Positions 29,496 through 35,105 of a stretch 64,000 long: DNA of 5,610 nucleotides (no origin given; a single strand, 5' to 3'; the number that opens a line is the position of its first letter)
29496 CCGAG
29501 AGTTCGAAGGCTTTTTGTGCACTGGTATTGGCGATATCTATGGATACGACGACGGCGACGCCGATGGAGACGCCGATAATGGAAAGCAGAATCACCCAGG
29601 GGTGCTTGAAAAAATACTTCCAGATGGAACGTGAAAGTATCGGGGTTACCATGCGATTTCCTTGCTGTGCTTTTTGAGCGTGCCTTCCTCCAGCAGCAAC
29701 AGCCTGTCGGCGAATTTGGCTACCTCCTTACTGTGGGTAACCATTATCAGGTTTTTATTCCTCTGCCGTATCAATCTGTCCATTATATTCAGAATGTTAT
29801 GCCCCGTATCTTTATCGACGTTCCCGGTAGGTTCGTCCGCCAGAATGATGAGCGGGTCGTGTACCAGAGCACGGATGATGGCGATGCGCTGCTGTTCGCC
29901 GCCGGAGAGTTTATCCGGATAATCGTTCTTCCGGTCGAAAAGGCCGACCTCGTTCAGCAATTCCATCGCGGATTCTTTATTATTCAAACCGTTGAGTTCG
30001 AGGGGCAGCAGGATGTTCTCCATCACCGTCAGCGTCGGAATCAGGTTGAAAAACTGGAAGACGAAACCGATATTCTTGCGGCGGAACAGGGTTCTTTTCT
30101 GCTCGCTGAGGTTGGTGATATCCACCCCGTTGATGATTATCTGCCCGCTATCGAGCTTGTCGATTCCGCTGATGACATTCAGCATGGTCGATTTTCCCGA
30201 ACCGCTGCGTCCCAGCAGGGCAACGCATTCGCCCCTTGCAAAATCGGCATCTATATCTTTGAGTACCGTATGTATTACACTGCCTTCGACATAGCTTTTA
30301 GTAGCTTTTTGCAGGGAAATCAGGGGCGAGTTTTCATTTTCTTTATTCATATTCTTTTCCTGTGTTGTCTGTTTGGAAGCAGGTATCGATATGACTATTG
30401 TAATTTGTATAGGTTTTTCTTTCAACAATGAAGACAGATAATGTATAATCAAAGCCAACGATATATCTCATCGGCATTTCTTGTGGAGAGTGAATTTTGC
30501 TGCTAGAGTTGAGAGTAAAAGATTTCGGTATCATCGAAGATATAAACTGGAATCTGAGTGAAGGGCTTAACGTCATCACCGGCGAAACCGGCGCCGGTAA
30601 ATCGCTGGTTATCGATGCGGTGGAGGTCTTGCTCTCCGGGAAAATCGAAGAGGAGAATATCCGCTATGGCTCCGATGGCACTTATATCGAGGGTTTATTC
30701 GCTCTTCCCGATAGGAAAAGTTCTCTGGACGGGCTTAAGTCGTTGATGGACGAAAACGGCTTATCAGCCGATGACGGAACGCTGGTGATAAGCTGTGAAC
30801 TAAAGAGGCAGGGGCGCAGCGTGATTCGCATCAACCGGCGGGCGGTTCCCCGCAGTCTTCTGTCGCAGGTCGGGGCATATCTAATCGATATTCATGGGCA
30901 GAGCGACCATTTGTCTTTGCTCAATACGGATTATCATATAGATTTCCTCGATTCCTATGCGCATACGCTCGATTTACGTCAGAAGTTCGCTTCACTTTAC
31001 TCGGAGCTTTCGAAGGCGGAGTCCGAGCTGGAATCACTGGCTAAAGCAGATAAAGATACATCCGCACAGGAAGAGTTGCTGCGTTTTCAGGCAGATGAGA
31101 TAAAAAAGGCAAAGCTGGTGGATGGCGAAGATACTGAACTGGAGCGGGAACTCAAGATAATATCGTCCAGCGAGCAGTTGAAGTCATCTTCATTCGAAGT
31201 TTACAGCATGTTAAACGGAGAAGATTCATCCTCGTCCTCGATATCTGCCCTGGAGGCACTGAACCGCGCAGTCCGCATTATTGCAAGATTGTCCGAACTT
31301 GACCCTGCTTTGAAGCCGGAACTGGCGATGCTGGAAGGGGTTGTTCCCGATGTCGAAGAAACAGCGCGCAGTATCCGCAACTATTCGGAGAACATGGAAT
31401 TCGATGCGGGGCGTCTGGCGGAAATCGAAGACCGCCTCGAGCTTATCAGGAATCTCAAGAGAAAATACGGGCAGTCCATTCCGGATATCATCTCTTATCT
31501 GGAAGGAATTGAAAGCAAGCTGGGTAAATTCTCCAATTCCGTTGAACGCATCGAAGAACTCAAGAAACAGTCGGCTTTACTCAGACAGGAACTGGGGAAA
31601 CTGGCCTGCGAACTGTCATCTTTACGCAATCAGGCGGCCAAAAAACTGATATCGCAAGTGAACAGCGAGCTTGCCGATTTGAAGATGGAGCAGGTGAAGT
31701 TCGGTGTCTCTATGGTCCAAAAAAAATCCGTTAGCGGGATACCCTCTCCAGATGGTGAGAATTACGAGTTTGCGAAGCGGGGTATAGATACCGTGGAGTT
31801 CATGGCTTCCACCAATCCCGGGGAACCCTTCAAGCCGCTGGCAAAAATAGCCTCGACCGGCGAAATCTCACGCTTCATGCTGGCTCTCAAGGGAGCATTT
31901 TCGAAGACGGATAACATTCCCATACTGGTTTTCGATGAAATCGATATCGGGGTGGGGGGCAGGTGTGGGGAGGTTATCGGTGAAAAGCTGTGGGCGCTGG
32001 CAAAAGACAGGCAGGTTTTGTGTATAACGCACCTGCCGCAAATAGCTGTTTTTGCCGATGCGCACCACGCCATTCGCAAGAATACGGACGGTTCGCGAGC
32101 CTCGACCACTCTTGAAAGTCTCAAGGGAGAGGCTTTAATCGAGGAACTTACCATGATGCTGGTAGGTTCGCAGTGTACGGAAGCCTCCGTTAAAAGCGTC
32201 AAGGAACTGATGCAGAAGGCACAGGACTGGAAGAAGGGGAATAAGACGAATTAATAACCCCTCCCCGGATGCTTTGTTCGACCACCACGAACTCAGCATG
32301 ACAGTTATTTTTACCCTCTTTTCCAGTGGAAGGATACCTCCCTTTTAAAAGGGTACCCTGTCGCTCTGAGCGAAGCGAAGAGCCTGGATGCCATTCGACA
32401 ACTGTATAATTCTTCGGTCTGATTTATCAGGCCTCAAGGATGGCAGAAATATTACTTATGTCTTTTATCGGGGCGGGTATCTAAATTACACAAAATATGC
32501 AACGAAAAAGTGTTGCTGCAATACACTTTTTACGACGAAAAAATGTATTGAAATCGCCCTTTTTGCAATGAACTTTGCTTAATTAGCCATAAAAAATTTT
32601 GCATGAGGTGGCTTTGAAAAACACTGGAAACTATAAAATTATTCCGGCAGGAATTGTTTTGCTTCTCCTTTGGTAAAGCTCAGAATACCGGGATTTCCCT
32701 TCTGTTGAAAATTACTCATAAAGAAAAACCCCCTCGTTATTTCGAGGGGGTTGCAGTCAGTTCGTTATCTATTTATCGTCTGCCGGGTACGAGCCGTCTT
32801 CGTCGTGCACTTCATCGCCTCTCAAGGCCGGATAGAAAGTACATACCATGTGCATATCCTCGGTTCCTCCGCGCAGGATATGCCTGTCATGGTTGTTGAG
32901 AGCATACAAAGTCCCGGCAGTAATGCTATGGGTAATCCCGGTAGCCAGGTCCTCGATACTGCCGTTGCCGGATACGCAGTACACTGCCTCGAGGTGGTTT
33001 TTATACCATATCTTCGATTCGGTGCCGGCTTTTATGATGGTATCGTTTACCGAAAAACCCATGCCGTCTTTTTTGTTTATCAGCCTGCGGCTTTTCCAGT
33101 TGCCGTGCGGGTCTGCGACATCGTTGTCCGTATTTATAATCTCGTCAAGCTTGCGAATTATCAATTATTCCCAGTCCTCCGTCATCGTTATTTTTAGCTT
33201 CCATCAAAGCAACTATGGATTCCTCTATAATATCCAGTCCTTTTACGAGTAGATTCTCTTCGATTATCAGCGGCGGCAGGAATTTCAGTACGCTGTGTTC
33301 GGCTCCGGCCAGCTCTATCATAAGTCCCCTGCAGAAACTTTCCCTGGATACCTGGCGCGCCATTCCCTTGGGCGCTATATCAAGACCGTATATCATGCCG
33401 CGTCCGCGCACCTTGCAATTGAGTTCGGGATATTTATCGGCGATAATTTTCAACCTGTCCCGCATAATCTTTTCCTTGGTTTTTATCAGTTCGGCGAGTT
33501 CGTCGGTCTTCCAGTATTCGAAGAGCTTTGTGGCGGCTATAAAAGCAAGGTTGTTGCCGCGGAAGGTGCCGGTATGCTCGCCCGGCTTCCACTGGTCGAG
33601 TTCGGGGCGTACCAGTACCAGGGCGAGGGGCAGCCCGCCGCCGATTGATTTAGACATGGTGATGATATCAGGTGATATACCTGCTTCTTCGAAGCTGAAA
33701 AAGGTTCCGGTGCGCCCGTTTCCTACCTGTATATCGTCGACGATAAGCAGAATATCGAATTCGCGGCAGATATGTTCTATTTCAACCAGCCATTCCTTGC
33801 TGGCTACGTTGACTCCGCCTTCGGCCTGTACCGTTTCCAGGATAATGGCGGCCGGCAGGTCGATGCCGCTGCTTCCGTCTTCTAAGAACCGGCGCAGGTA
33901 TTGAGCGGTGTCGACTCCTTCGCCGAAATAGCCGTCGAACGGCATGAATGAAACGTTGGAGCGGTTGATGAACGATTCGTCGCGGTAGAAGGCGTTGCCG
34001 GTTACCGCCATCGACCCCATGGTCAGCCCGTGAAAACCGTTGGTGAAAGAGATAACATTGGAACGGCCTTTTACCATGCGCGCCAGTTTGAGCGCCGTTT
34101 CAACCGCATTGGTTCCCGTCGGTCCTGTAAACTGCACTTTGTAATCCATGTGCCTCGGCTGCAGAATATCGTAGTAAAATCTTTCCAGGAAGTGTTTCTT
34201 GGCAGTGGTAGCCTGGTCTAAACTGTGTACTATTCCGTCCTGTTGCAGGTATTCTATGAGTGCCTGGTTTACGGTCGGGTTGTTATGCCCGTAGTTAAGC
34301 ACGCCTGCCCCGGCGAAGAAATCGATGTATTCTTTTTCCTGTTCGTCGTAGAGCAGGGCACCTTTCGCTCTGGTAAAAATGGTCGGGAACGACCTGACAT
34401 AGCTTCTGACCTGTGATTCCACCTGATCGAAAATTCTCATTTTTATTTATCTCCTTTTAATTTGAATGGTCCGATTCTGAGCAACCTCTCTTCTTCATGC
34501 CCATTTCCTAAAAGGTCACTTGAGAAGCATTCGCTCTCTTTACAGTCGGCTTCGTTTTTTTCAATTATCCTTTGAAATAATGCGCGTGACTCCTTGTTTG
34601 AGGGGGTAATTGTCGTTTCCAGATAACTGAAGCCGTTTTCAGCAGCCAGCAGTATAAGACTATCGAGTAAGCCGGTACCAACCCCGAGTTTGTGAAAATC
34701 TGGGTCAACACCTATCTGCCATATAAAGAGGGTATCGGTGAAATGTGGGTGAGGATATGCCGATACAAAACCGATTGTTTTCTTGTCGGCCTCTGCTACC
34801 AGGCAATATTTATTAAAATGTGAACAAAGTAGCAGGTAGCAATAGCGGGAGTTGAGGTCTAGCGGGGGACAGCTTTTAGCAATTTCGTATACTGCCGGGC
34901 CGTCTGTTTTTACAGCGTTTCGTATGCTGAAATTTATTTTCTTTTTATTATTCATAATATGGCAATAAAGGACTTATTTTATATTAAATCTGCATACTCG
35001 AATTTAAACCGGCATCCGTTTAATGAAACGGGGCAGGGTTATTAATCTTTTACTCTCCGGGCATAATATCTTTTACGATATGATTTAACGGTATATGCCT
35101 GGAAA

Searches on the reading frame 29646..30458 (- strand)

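Call 30: search_protein_families(library=pfam, proteins=[window:29646-30458:-], max_evalue=0.0001)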
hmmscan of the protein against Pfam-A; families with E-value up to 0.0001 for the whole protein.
window:29646-30458:- (270 aa): 2 families
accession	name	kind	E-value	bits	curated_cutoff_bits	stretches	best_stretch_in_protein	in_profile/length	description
PF00005.33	ABC_tran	-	2.4e-35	122.6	25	1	66-211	1-136/137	ABC transporter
PF03193.22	RsgA_GTPase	-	7.6e-05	23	30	0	36-107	71-137/174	RsgA GTPase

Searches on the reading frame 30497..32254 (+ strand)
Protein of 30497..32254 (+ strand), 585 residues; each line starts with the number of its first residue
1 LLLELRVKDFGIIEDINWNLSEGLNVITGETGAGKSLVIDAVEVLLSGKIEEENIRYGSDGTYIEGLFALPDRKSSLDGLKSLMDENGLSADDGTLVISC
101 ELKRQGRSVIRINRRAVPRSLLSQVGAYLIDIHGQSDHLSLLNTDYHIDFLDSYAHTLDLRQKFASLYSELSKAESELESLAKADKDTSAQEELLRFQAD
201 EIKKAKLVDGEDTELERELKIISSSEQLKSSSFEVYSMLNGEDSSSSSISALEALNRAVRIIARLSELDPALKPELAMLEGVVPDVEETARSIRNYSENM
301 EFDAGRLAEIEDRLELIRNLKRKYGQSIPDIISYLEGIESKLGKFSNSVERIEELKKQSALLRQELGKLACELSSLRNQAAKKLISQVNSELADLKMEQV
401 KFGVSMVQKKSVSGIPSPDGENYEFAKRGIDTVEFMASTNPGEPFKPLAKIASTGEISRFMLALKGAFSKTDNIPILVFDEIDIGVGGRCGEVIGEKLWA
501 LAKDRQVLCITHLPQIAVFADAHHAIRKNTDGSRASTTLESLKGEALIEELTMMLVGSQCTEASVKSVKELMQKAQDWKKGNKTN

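Call 30: search_protein_families(library=pfam, proteins=[window:30497-32254:+], max_evalue=0.0001)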
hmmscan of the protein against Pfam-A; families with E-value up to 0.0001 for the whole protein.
window:30497-32254:+ (585 aa): 4 families
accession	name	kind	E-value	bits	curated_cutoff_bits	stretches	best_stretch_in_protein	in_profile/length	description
PF02463.25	SMC_N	-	2.3e-14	53.8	40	1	2-531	2-216/220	RecF/RecN/SMC N terminal domain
PF13476.12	AAA_23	-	2.5e-10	41.8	27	1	5-222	2-196/201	AAA domain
PF13175.12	AAA_15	-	8.6e-09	35.9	32.1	1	2-286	3-275/374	AAA ATPase domain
PF13555.12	AAA_29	-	1.3e-05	25.3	27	1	5-49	4-49/61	P-loop containing region of AAA domain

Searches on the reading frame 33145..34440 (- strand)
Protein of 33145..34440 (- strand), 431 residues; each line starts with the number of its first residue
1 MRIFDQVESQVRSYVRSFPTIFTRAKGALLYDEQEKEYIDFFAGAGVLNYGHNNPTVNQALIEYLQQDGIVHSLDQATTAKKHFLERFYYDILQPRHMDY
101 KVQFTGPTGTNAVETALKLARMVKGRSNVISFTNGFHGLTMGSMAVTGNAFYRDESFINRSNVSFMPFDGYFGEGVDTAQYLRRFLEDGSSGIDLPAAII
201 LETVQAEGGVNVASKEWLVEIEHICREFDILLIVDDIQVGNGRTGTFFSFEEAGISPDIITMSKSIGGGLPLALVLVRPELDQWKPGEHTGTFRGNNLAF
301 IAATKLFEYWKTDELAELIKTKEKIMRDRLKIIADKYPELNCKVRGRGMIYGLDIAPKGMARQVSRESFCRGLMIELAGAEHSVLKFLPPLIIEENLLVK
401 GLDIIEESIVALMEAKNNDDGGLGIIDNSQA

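Call 30: search_protein_families(library=pfam, proteins=[window:33145-34440:-], max_evalue=0.0001)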
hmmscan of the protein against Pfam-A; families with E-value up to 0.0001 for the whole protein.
window:33145-34440:- (431 aa): 1 family
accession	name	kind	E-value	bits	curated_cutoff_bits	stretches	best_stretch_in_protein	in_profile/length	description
PF00202.27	Aminotran_3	-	1.2e-83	281.6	30.5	1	17-407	8-401/403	Aminotransferase class-III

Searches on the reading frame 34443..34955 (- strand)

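Call 30: search_protein_families(library=pfam, proteins=[window:34443-34955:-], max_evalue=0.0001)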
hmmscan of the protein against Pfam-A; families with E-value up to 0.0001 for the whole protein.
window:34443-34955:- (170 aa): 3 families
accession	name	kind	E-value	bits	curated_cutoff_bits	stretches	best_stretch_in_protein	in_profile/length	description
PF00583.31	Acetyltransf_1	-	1.5e-16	61.1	20.7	1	21-129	3-113/116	Acetyltransferase (GNAT) family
PF13508.13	Acetyltransf_7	-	2.1e-09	38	27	1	49-129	3-79/84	Acetyltransferase (GNAT) domain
PF13302.13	Acetyltransf_3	-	9e-05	23.6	25.4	0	49-130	53-135/138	Acetyltransferase (GNAT) domain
